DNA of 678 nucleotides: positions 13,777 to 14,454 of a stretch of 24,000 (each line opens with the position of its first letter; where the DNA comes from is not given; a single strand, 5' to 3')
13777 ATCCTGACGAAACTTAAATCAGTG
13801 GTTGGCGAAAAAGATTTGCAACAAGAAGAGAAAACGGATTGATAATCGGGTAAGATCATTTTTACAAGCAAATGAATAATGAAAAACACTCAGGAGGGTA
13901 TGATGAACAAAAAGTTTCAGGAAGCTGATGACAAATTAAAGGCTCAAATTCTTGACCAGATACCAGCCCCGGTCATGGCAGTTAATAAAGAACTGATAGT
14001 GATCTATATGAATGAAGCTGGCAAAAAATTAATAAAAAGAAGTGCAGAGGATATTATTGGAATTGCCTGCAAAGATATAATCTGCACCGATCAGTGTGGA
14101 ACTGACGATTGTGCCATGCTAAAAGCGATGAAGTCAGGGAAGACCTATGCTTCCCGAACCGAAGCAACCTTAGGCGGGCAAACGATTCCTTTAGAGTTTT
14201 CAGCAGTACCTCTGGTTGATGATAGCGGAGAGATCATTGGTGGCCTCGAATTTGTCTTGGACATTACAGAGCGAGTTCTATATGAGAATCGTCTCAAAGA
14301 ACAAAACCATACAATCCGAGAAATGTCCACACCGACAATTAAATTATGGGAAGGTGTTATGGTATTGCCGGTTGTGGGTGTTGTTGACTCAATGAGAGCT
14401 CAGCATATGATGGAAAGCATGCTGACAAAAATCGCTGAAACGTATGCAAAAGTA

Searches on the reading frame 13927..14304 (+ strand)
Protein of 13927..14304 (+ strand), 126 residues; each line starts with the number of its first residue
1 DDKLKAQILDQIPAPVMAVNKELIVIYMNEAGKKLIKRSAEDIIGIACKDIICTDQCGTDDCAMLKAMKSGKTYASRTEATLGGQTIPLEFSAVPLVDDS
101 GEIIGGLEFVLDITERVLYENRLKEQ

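Call 74: find_homologous_proteins(query=A4, max_evalue=0.001)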
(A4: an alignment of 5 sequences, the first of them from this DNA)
Query A4 (5 sequences) (126 aa, profile of the alignment): 4 proteins with E <= 0.001 among 1035 candidates.
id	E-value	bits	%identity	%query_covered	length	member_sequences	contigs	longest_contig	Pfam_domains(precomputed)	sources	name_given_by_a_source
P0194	1.8e-35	139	41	83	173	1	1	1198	PF13426.14,PF08448.17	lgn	-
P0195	2.8e-28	116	46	89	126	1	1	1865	PF13426.14,PF13188.14,PF08448.17,PF00989.32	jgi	jgi:rsbT co-antagonist protein RsbR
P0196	1.3e-6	46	85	37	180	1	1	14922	PF01740.27,PF13466.13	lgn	-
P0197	1.9e-6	46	25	88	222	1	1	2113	PF13426.14,PF08448.17,PF00989.32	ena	-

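Call 77: search_solved_structures(query=A4, max_evalue=10, show_alignments=5)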
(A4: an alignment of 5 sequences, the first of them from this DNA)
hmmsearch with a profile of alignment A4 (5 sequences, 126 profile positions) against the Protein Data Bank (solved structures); distinct sequences matched with E-value up to 10: 109 (the best 60 are shown).
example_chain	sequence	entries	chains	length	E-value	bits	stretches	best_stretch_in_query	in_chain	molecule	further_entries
3vol_A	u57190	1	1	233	1.1e-07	35.1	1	7-124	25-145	Aerotaxis transducer Aer2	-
4hi4_A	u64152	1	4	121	6.4e-07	32.6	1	6-44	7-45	Aerotaxis transducer Aer2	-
8bjp_AAA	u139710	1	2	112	2.9e-06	30.5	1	5-109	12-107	cytoplasmic PAS domain of CitA from Geobacillus thermodenitrificans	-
5fq1_A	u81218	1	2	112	3.5e-06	30.2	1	5-109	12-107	HISTIDINE KINASE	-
9clo_A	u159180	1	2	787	1.1e-05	28.6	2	9-121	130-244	Oxygen sensor protein DosP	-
9bgv_A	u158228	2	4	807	1.1e-05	28.6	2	9-121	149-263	Oxygen sensor protein DosP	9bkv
9cmf_A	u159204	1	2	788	1.1e-05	28.6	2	9-121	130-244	Oxygen sensor protein DosP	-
9cdr_A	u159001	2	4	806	1.1e-05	28.6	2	9-121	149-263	Oxygen sensor protein DosP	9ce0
3cax_A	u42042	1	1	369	2.6e-05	27.4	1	4-122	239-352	Uncharacterized protein PF0695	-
3ewk_A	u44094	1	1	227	7.9e-05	25.9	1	18-122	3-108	Sensor protein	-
3fg8_A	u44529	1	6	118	8.2e-05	25.8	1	17-84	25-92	uncharacterized protein RHA05790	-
3b33_A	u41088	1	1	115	0.0002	24.6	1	6-98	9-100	Sensor protein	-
6rhg_A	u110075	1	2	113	0.00031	24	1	24-117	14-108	Multi-sensor hybrid histidine kinase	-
4mn5_A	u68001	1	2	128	0.0005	23.3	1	10-53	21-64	Sensor protein kinase WalK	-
3lyx_A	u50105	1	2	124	0.00051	23.3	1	8-119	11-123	Sensory box/GGDEF domain protein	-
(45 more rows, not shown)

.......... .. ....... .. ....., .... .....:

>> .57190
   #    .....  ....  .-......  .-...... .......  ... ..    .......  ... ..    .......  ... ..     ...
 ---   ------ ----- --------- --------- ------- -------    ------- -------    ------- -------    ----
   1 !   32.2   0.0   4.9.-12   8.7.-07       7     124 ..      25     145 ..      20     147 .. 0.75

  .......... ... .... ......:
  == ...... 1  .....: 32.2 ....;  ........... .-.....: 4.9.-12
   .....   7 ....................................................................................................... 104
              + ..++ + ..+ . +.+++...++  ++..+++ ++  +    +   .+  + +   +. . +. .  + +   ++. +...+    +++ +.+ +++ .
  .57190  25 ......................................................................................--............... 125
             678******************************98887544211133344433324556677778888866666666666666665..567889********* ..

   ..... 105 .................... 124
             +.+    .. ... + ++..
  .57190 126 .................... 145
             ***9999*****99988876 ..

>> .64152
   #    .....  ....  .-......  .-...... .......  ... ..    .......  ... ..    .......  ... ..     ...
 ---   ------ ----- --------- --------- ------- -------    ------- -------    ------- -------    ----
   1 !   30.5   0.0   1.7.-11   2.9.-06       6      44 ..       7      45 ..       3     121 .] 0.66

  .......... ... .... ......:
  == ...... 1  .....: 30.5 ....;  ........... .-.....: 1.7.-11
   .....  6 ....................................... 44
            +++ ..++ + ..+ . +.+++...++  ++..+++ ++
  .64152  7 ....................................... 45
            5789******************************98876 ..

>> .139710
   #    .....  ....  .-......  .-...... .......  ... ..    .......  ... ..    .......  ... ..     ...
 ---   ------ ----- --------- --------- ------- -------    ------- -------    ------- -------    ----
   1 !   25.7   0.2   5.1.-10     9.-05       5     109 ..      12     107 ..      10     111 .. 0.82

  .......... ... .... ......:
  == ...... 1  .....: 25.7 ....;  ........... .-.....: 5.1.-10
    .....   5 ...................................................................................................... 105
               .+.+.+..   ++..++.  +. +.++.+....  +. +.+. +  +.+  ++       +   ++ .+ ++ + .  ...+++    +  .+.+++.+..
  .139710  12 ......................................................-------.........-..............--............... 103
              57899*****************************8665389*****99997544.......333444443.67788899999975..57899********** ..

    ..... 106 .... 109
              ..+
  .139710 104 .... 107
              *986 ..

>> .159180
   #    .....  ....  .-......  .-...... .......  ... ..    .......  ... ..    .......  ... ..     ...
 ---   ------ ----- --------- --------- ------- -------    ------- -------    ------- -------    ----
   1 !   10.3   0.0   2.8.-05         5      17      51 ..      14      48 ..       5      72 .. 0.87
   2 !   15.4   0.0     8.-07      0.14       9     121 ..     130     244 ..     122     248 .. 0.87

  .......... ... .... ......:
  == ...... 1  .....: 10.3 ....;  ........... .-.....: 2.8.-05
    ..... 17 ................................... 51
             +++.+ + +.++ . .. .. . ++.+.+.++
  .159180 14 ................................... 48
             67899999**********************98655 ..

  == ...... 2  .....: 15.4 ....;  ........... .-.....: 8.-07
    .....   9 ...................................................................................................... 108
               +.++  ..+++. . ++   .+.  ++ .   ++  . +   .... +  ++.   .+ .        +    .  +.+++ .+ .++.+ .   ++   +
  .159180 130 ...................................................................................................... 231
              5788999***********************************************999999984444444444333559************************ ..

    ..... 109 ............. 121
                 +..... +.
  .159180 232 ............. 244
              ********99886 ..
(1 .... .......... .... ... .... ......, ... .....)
